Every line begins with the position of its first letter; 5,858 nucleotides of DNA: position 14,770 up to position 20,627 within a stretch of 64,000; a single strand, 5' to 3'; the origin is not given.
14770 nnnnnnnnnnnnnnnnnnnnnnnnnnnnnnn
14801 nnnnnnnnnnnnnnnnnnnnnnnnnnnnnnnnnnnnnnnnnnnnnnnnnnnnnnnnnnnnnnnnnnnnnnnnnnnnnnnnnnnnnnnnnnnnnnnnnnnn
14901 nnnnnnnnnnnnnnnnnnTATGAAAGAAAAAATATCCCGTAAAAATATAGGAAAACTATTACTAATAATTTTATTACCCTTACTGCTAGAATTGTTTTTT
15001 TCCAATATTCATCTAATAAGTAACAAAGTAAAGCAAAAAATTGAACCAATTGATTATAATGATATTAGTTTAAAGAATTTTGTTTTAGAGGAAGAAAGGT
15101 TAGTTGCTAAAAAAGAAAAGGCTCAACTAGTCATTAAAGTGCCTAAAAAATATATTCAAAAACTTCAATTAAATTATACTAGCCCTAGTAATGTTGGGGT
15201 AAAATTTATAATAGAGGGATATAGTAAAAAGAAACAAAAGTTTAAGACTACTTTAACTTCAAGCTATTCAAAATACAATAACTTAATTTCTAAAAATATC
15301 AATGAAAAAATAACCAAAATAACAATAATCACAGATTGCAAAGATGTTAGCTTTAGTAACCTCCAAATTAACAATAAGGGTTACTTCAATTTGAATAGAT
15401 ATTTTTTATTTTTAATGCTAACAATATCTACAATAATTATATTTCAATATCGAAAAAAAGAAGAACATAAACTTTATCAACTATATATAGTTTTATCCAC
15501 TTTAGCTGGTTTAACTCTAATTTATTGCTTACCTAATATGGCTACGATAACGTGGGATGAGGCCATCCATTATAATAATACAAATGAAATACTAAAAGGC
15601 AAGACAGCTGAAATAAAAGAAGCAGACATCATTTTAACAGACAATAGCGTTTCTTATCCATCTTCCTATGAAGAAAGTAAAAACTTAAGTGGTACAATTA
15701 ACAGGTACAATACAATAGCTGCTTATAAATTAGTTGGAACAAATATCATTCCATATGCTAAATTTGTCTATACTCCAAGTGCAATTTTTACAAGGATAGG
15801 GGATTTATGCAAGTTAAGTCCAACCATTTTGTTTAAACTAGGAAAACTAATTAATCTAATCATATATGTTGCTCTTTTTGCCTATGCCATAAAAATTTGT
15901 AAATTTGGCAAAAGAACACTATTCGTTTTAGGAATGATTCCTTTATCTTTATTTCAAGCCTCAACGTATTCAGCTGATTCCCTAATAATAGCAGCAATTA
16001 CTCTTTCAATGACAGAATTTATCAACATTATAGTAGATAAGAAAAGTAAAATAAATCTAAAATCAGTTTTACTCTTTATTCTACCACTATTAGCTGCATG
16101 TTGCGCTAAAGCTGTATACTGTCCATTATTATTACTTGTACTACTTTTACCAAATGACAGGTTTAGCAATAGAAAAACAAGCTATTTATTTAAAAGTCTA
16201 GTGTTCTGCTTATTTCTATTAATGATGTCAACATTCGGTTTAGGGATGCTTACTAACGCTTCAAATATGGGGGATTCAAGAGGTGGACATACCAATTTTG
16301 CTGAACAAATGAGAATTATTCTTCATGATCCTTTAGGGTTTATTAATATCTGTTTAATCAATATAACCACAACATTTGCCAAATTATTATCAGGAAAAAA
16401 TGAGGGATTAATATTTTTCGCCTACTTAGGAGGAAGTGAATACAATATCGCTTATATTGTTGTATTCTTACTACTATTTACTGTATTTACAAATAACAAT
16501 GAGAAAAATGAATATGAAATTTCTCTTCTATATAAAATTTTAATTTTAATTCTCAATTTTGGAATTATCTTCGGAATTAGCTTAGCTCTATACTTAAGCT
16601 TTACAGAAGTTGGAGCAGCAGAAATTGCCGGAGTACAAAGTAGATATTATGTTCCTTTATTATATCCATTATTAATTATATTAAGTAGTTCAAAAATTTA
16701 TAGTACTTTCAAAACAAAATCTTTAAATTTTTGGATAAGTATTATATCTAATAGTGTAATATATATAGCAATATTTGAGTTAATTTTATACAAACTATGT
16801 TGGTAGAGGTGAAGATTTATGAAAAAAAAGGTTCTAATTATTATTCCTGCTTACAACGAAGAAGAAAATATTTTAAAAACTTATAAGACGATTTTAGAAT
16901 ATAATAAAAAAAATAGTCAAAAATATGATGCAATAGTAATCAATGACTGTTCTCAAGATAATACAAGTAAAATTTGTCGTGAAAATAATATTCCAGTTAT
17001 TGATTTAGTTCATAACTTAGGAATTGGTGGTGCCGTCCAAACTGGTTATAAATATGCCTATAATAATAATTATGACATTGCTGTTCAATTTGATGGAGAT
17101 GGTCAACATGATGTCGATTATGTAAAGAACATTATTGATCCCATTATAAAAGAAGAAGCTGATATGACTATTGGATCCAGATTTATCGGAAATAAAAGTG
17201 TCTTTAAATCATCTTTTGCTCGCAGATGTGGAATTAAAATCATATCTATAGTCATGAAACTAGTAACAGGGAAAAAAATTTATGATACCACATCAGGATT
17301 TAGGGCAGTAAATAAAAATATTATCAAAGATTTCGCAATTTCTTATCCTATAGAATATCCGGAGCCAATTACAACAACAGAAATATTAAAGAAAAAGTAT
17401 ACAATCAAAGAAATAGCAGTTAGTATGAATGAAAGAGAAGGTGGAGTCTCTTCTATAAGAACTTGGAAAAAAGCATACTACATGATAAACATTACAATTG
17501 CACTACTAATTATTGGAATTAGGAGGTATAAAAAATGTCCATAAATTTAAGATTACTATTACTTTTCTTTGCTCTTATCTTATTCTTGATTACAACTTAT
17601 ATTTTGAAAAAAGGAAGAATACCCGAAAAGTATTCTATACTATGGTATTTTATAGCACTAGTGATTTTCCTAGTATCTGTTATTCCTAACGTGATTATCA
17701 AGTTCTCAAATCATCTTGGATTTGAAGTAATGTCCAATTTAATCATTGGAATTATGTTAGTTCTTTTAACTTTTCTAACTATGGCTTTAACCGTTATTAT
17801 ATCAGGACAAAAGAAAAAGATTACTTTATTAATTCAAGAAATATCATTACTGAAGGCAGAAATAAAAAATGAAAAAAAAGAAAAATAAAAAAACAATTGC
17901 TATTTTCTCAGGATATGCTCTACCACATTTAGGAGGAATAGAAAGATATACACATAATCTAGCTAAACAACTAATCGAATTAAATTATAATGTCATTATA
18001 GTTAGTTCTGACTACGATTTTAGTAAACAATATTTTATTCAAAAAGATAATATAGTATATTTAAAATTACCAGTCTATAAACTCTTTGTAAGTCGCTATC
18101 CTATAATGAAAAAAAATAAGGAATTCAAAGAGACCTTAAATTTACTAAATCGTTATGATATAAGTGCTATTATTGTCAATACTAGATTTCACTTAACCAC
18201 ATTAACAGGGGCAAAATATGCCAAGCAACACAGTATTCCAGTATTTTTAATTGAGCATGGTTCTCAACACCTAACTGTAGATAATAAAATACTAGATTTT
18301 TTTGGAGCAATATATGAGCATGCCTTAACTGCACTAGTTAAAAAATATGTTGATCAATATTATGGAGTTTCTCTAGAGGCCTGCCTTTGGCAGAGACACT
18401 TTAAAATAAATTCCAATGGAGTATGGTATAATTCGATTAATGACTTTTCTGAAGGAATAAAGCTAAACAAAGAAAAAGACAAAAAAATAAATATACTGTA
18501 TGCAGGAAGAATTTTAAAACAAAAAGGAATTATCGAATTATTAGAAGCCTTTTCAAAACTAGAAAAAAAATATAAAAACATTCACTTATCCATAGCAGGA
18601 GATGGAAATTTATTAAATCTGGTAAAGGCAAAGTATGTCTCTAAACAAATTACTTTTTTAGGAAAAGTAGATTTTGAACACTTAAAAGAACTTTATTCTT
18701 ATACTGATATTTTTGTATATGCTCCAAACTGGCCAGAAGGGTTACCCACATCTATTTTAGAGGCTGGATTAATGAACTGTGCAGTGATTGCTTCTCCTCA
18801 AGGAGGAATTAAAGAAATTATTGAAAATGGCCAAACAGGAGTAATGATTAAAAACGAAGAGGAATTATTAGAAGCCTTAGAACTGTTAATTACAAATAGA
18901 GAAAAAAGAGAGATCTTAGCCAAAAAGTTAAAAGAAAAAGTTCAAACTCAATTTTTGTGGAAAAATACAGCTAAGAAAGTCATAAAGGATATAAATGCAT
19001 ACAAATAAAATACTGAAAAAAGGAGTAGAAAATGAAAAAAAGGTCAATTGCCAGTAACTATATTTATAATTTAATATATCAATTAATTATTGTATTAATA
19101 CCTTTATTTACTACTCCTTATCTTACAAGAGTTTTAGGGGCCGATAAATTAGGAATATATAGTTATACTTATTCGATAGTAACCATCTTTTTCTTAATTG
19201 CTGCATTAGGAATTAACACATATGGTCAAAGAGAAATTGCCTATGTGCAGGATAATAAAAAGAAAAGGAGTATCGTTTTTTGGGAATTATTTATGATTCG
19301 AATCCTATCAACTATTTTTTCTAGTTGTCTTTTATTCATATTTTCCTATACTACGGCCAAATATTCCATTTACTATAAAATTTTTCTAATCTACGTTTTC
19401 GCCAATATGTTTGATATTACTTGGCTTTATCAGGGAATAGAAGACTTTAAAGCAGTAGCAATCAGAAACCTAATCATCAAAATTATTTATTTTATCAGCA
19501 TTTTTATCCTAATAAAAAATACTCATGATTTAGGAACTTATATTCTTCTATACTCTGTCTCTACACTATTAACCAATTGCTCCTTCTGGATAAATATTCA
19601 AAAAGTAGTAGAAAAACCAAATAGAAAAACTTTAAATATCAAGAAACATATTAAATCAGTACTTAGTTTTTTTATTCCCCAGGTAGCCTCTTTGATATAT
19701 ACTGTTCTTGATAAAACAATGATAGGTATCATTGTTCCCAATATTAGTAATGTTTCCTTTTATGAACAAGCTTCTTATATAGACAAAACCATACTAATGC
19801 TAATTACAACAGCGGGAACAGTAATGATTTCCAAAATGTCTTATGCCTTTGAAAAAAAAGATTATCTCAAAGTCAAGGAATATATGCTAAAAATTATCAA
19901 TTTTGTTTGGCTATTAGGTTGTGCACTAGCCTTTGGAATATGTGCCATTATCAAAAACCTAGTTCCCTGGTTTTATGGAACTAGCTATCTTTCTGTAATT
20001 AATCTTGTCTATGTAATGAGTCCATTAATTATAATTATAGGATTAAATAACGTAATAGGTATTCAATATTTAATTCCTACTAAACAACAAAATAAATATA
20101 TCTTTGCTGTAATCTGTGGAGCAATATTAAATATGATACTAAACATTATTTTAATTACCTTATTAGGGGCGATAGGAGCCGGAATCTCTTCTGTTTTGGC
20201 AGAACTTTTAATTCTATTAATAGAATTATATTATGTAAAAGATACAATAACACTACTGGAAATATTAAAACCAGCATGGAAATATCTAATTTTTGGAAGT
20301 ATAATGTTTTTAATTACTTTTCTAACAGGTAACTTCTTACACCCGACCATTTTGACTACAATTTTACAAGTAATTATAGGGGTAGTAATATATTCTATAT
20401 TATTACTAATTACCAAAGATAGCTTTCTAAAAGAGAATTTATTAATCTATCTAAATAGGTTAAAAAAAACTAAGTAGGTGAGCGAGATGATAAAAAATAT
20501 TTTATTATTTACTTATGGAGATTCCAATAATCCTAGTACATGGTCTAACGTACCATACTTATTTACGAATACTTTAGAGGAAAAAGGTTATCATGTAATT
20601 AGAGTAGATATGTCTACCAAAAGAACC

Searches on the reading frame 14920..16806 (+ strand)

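Call 43: search_protein_families(library=pfam, proteins=[window:14920-16806:+])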
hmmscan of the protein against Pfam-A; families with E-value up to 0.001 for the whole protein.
window:14920-16806:+ (628 aa): 1 family
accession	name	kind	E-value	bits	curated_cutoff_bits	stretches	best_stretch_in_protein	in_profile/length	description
PF09913.15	DUF2142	-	4.7e-42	144.6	30.1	1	213-581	18-392/395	Predicted membrane protein (DUF2142)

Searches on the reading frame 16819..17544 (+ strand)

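Call 43: search_protein_families(library=pfam, proteins=[window:16819-17544:+])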
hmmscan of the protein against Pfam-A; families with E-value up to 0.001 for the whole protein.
window:16819-17544:+ (241 aa): 1 family
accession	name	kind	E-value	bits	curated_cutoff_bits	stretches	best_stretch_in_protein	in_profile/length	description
PF00535.33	Glycos_transf_2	-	3.2e-24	86.2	23.3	1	7-171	2-166/168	Glycosyl transferase family 2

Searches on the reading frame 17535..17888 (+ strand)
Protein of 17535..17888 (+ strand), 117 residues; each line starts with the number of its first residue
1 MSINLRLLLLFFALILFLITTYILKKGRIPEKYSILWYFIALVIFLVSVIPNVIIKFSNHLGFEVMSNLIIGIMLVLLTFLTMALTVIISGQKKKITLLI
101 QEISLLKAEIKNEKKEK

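Call 43: search_protein_families(library=pfam, proteins=[window:17535-17888:+])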
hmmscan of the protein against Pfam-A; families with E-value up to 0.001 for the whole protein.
window:17535-17888:+ (117 aa): 1 family
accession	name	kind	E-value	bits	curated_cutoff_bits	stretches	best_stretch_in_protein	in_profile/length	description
PF10066.14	DUF2304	-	1.9e-18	67.1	25.5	1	5-109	2-106/106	Uncharacterized conserved protein (DUF2304)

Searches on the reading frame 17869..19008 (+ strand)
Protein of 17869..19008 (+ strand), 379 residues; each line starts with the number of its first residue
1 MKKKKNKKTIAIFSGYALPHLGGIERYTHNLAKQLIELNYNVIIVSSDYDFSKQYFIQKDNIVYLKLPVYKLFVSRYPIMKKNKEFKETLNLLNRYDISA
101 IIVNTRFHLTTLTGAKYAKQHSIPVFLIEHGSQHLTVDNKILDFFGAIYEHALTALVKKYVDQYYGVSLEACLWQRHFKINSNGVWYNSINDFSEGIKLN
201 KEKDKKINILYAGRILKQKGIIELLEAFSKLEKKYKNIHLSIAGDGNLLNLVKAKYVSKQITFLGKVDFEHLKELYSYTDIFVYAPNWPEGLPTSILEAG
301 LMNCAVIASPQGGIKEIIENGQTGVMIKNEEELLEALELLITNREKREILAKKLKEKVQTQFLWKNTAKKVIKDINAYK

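Call 43: search_protein_families(library=pfam, proteins=[window:17869-19008:+])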
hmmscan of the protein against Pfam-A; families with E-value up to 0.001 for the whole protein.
window:17869-19008:+ (379 aa): 4 families
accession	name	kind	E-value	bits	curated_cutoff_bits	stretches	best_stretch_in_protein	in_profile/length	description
PF00534.26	Glycos_transf_1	-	2.1e-32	112.4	26.4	1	200-355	9-170/172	Glycosyl transferases group 1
PF13692.12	Glyco_trans_1_4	-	1.7e-26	93.6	27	1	208-343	3-142/142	Glycosyl transferases group 1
PF13524.12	Glyco_trans_1_2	-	1.9e-11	44.5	25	1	228-371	6-142/144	Glycosyl transferase-like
PF13439.12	Glyco_transf_4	-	1.1e-09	39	28.5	1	22-188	2-164/170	Glycosyltransferase Family 4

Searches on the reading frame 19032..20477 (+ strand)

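Call 43: search_protein_families(library=pfam, proteins=[window:19032-20477:+])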
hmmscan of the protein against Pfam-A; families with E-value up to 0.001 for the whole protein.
window:19032-20477:+ (481 aa): 1 family
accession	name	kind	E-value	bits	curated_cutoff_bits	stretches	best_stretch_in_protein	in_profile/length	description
PF01943.22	Polysacc_synt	-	3.1e-22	79.8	28.2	1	7-266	2-267/274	Polysaccharide biosynthesis protein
